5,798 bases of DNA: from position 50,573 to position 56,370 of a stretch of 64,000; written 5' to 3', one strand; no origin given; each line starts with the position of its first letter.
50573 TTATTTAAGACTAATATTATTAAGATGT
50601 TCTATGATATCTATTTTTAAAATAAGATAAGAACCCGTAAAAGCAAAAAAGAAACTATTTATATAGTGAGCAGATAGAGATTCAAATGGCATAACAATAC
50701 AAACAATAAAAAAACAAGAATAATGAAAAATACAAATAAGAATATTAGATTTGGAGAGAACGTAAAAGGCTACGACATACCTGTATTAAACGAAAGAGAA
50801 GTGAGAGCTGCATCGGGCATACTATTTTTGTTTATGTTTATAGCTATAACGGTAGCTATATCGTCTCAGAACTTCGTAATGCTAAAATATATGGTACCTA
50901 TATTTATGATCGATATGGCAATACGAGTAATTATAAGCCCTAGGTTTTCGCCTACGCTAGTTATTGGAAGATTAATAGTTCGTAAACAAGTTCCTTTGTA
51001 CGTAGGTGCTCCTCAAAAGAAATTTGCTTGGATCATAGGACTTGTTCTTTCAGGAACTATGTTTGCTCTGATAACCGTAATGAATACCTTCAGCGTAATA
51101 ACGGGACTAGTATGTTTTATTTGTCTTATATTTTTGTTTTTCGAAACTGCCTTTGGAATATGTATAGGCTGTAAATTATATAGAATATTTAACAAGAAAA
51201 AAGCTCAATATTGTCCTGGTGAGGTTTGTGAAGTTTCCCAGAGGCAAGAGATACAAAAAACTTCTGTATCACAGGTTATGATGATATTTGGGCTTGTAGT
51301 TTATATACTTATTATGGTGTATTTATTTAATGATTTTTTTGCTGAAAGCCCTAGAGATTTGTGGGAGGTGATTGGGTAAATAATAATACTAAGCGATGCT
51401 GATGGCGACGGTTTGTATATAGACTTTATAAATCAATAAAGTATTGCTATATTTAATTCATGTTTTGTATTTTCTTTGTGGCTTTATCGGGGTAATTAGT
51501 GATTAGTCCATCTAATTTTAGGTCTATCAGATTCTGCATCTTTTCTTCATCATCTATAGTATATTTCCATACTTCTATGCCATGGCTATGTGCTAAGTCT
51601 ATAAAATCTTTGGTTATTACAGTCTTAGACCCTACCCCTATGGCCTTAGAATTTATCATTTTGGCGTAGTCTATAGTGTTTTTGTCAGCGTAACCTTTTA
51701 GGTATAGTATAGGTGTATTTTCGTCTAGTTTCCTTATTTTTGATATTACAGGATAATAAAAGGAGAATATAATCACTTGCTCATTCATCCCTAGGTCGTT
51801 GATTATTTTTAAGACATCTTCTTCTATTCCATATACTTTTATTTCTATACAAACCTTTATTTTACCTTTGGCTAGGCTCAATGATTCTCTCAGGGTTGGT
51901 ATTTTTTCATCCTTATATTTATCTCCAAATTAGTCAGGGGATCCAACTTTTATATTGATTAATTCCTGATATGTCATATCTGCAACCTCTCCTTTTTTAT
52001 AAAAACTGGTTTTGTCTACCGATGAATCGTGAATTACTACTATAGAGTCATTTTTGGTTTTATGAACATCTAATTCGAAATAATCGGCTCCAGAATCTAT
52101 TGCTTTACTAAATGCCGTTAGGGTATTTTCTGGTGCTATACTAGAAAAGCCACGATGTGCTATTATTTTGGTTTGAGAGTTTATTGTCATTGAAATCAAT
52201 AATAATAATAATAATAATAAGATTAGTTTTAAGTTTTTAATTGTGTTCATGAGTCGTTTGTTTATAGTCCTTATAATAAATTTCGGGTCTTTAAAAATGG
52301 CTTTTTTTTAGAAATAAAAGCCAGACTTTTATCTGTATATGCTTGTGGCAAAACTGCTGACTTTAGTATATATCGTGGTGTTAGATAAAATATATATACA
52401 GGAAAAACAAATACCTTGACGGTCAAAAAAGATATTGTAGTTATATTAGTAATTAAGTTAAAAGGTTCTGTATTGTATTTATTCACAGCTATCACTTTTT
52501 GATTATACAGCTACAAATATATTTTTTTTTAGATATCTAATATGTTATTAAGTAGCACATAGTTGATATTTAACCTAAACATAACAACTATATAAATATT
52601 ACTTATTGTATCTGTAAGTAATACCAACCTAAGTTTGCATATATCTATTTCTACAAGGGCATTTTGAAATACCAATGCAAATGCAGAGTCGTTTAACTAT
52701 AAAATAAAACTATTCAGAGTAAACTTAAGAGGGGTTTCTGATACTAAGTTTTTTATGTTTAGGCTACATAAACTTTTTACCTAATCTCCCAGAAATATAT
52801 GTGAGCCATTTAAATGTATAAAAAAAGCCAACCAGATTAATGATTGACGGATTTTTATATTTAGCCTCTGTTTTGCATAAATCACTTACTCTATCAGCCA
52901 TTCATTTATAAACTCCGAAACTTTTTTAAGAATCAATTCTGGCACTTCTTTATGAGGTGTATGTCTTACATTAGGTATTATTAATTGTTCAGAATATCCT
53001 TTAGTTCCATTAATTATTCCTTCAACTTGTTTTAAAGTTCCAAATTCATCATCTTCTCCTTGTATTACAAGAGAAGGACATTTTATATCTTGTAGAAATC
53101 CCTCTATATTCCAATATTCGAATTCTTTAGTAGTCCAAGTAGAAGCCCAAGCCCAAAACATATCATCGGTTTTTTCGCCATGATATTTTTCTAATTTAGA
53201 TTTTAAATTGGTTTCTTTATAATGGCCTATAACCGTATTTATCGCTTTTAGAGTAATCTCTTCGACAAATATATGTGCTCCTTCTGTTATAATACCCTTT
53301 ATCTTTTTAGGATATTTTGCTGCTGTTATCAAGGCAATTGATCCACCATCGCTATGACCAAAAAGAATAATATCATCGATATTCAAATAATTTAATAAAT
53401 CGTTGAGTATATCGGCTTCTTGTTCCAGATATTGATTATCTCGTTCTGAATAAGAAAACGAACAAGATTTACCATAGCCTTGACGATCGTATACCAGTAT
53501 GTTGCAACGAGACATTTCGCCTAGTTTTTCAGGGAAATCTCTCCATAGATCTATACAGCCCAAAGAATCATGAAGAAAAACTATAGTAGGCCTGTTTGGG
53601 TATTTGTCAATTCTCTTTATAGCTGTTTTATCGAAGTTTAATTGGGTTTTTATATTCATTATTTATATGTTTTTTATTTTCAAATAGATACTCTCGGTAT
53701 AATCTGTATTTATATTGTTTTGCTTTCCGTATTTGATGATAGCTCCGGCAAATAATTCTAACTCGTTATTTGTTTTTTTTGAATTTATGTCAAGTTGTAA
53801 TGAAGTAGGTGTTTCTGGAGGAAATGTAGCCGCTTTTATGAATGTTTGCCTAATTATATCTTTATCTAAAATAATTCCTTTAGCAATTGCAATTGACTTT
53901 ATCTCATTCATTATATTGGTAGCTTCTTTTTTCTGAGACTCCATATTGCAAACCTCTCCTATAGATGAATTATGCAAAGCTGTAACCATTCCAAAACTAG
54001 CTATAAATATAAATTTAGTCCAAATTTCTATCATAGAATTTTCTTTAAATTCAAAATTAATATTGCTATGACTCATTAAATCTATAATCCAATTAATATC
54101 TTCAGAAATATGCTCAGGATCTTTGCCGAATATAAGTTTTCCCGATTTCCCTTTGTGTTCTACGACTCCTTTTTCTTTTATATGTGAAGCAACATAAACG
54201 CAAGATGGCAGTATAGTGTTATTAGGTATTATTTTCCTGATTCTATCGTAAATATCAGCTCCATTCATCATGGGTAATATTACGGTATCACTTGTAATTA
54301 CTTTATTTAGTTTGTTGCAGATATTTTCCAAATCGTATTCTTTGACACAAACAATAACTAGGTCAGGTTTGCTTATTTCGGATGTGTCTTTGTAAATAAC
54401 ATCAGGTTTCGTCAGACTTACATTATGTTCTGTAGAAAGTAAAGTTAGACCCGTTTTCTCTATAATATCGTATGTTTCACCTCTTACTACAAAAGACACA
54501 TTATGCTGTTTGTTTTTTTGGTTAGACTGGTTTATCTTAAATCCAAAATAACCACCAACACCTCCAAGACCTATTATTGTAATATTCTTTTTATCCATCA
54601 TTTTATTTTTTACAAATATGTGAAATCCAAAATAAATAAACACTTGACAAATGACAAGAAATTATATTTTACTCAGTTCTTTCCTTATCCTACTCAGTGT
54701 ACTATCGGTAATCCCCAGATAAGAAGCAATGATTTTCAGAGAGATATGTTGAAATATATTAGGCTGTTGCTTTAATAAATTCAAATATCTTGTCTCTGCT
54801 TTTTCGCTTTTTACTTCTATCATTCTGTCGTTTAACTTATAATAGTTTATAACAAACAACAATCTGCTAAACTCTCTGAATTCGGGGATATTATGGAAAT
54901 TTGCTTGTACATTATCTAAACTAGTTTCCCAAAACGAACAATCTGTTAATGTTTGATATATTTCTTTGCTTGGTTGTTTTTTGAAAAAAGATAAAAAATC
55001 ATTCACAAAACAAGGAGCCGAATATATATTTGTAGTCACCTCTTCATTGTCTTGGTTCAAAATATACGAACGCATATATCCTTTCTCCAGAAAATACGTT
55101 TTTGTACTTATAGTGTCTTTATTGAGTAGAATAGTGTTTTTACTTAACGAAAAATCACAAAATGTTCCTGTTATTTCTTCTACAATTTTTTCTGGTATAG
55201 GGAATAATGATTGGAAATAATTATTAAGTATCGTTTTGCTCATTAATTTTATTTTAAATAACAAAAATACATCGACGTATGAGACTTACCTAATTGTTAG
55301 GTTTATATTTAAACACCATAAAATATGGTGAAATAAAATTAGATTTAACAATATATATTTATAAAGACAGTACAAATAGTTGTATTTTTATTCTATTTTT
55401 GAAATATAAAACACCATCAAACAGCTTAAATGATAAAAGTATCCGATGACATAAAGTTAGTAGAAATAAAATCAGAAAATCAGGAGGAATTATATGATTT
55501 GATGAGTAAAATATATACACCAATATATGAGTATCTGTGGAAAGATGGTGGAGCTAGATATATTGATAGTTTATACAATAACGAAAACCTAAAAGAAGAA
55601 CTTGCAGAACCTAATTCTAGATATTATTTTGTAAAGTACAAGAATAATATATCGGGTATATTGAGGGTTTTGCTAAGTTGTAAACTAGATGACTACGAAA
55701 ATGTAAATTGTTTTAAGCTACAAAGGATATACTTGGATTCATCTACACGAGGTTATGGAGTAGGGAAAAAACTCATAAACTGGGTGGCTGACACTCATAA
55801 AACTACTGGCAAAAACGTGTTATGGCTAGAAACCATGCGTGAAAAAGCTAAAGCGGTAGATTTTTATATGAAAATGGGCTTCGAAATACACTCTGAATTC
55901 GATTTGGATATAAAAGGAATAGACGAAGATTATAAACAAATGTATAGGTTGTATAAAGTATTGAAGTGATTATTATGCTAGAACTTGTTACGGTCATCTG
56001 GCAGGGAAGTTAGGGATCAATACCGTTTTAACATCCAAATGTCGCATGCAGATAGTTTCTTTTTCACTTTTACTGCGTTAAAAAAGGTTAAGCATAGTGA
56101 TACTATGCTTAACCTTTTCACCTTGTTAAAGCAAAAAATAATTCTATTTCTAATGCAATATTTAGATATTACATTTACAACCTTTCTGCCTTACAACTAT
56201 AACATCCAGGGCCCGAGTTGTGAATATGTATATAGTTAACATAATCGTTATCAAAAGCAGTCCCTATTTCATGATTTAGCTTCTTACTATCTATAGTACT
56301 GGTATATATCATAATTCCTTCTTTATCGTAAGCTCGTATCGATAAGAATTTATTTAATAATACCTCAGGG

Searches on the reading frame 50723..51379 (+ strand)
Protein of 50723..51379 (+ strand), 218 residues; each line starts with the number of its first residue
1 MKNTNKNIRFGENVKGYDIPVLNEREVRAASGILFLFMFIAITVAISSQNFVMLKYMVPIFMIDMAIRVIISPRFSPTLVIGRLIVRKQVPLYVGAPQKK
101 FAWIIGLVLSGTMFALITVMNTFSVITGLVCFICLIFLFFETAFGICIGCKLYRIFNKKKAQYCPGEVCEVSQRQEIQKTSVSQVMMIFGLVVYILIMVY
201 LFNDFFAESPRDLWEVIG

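Call 15: find_encoding_contigs(protein=window:50723-51379:+, flank=10000, max_places=6)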
Protein window:50723-51379:+ (218 aa): 2 contigs read that carry it; 2 places shown.
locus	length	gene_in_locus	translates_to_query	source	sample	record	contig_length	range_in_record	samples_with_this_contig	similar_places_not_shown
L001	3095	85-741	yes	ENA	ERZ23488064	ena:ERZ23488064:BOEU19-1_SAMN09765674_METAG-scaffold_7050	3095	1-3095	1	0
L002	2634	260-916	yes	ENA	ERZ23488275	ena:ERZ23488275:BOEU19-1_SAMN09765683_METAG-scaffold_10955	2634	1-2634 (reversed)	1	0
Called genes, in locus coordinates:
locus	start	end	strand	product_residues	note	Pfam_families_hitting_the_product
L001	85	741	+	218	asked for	PF14340:DUF4395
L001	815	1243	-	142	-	PF03009:GDPD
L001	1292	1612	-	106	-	PF03009:GDPD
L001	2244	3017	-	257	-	PF00561:Abhydrolase_1, PF12146:Hydrolase_4, PF12697:Abhydrolase_6 (weak)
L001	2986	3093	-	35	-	?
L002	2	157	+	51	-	?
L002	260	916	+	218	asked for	PF14340:DUF4395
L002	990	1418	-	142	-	PF03009:GDPD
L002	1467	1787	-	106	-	PF03009:GDPD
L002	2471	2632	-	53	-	?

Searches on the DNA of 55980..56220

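Call 60: search_rna_families(source=window, start=55980, end=56220, threshold=evalue, max_evalue=1)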
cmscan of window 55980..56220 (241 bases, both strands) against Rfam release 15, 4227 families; matches with E-value up to 1: 5.
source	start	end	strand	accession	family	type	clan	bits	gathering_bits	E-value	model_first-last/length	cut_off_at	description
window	56081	56119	-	RF04108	mir-2513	Gene; miRNA;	-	20.3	89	0.12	1-120/120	no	mir-2513 microRNA precursor family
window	56077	56119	-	RF04343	Plastid-psbA-2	Cis-reg;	CL00153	18.8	55.8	0.35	1-60/60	no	Plastid-psbA-2 3UTR RNA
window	56077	56127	-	RF00950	mir-927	Gene; miRNA;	-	18.8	60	0.61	1-86/86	no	mir-927 microRNA precursor family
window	56081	56119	+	RF04108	mir-2513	Gene; miRNA;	-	18.7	89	0.32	1-120/120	no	mir-2513 microRNA precursor family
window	56070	56160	-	RF00632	sxy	Cis-reg;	-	18.3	70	0.95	1-104/104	no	sxy 5' UTR element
